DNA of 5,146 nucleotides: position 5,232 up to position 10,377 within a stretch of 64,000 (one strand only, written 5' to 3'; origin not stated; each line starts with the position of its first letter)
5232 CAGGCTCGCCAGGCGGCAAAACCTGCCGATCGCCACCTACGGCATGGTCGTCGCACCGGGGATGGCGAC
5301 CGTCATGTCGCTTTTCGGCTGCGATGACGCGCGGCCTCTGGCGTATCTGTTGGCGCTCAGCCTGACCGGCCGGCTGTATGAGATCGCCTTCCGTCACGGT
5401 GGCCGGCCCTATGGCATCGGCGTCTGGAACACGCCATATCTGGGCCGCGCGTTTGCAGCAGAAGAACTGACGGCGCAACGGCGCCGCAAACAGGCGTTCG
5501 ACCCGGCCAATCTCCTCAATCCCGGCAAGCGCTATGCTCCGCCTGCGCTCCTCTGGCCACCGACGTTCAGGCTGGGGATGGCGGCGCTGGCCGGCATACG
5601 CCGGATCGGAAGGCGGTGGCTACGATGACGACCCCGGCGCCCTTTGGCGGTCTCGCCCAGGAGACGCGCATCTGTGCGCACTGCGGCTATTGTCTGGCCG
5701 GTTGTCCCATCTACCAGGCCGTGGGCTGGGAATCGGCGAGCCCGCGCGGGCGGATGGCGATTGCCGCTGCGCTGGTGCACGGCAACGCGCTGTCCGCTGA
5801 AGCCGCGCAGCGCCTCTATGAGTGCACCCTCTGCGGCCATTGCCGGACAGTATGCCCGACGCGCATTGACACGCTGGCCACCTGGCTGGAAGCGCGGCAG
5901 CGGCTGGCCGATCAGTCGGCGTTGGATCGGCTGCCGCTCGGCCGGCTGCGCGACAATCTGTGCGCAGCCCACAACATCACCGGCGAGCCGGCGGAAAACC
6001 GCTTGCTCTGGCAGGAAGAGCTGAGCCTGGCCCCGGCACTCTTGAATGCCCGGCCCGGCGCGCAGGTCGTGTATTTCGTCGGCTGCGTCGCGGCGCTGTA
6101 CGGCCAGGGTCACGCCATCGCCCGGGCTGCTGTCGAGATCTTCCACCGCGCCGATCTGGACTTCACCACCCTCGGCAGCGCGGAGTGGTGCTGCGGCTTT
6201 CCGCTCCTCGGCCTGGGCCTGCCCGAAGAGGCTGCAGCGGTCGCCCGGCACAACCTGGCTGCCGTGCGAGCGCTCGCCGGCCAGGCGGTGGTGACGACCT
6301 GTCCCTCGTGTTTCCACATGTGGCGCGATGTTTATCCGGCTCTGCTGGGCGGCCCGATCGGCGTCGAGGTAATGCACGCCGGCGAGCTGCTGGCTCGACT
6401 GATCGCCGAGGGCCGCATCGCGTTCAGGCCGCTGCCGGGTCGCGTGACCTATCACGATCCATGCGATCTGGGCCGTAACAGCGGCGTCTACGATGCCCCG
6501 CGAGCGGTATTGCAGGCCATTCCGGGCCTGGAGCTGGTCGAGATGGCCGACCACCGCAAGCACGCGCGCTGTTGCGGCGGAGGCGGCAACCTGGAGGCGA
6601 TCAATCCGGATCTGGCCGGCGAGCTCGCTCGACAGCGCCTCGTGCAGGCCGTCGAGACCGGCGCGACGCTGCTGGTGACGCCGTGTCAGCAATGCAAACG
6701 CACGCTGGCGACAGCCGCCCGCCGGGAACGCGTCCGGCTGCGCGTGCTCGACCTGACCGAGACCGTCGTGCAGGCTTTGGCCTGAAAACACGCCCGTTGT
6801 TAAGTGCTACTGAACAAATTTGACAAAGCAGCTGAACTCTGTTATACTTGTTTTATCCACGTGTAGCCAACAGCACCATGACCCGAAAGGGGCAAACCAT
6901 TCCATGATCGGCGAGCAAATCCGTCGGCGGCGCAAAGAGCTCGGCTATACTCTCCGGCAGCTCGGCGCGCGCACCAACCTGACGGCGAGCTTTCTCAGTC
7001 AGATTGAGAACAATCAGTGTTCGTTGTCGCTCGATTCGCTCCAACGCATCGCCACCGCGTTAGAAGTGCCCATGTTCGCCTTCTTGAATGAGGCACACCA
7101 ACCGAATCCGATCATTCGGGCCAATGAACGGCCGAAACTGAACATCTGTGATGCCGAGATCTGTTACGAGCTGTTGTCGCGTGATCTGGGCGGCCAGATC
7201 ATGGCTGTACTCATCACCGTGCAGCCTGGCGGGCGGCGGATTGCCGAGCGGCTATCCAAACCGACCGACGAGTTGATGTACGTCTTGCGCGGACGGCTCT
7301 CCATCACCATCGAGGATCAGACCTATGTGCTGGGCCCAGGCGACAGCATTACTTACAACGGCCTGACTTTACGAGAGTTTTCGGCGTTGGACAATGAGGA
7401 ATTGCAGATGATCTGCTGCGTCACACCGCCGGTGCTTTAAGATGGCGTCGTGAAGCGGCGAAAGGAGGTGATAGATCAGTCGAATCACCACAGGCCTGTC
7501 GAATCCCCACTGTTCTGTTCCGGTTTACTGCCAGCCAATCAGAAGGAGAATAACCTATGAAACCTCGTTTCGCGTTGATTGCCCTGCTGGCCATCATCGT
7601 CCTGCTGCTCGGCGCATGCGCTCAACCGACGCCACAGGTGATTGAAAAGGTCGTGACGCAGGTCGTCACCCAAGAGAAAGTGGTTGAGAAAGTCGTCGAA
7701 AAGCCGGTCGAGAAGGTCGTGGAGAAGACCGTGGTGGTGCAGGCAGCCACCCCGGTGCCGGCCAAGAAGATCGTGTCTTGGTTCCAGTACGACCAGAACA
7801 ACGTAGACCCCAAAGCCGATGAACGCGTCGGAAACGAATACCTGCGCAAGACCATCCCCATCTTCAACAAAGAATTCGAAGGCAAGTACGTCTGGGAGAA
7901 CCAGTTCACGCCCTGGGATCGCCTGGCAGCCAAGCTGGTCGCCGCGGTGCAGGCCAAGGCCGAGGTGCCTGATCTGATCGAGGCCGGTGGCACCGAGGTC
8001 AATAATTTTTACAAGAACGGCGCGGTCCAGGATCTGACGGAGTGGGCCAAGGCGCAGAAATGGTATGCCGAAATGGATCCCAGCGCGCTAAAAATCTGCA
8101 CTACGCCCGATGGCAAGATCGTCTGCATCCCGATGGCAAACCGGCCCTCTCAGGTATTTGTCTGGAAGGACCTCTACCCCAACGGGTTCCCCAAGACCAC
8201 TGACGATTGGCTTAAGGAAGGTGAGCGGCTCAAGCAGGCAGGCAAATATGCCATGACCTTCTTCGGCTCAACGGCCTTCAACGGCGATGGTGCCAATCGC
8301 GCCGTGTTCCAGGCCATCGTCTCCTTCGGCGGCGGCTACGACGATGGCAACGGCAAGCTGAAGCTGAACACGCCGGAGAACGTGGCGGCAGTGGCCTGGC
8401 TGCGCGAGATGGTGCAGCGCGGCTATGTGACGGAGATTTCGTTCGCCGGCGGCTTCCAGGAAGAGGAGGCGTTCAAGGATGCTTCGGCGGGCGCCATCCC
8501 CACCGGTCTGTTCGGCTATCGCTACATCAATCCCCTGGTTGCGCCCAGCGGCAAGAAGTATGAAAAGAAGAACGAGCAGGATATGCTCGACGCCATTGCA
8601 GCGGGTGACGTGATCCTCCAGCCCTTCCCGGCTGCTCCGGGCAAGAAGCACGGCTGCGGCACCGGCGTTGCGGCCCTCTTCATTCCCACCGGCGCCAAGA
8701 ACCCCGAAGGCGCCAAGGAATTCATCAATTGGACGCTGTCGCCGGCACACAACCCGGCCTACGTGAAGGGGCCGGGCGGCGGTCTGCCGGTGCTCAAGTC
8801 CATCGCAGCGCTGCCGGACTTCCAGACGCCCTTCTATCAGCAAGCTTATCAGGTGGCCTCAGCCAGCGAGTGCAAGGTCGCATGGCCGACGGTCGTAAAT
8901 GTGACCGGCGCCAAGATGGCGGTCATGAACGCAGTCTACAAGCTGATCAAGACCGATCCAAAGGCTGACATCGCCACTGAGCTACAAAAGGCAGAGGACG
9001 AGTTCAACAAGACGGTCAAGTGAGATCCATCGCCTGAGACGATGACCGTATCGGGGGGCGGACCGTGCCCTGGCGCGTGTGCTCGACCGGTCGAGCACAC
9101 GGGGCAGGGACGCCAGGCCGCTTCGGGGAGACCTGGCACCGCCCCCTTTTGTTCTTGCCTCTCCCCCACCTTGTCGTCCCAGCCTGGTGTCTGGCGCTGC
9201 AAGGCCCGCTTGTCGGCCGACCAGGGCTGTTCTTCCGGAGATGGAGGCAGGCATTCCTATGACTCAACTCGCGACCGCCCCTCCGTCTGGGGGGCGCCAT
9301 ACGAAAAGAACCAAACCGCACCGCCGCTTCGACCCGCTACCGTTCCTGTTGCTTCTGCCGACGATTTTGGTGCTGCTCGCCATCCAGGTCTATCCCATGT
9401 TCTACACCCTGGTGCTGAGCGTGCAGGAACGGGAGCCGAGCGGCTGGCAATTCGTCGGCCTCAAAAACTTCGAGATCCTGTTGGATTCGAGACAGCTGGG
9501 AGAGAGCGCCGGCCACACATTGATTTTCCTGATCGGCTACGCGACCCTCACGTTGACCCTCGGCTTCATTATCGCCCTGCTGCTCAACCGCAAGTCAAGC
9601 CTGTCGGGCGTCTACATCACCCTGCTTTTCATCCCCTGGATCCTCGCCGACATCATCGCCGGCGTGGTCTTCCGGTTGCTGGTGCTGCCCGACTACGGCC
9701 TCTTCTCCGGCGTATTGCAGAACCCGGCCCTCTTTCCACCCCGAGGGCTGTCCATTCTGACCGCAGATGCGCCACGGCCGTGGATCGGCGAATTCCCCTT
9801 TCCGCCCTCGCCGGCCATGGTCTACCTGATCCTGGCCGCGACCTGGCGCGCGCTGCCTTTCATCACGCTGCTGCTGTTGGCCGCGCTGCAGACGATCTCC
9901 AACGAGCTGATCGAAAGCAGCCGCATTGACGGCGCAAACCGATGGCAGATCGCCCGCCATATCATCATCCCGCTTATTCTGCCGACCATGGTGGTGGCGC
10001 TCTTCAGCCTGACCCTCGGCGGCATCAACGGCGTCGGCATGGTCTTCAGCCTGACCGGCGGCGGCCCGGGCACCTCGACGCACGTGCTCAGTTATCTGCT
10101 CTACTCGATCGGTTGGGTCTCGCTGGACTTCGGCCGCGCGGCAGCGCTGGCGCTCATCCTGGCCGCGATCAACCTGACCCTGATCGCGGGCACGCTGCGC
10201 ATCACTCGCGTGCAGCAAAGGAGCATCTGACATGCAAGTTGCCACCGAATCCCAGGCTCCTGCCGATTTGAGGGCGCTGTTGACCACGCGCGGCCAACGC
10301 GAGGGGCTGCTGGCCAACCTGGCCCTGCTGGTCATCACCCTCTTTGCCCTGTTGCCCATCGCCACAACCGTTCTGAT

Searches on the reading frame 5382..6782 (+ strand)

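Call 15: search_protein_families(library=pfam, proteins=[window:5382-6782:+], max_evalue=0.00001)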
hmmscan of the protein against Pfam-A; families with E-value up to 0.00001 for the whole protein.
window:5382-6782:+ (467 aa): 4 families
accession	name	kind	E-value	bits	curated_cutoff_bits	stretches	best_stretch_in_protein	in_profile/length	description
PF02754.22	CCG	-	4.5e-29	100.8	20.6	2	355-442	1-84/85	Cysteine-rich domain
PF13183.11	Fer4_8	-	5e-13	49.8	27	1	97-162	4-68/68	4Fe-4S dicluster domain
PF13534.11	Fer4_17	-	6.1e-11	43.1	22.2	1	98-163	2-61/61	4Fe-4S dicluster domain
PF12838.12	Fer4_7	-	5.1e-07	30.5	27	1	98-161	2-51/52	4Fe-4S dicluster domain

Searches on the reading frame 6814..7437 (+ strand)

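Call 15: search_protein_families(library=pfam, proteins=[window:6814-7437:+], max_evalue=0.00001)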
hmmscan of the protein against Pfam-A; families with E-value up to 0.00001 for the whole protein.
window:6814-7437:+ (208 aa): 4 families
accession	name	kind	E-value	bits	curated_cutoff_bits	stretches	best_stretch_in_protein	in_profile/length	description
PF01381.28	HTH_3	-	3.6e-11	43.4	23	1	36-87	1-52/55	Helix-turn-helix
PF07883.17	Cupin_2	-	4.2e-10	39.6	27.2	1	133-201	2-68/70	Cupin domain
PF13560.12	HTH_31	-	9.1e-09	35.9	27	1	33-86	3-57/64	Helix-turn-helix domain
PF12844.13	HTH_19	-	2.3e-06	27.9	30.2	1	33-86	1-54/64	Helix-turn-helix domain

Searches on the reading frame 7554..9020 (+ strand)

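Call 15: search_protein_families(library=pfam, proteins=[window:7554-9020:+], max_evalue=0.00001)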
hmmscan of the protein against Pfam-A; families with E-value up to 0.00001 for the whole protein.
window:7554-9020:+ (489 aa): 1 family
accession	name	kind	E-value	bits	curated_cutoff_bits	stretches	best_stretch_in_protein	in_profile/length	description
PF01547.30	SBP_bac_1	-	8.5e-21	75.7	26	1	104-398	14-304/307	Bacterial extracellular solute-binding protein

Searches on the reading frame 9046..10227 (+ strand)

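Call 15: search_protein_families(library=pfam, proteins=[window:9046-10227:+], max_evalue=0.00001)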
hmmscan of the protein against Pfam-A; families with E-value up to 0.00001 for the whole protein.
window:9046-10227:+ (394 aa): 1 family
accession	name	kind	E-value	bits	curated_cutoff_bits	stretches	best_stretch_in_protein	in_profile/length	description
PF00528.27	BPD_transp_1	-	4.8e-13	49.7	26.4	1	171-379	3-171/184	Binding-protein-dependent transport system inner membrane component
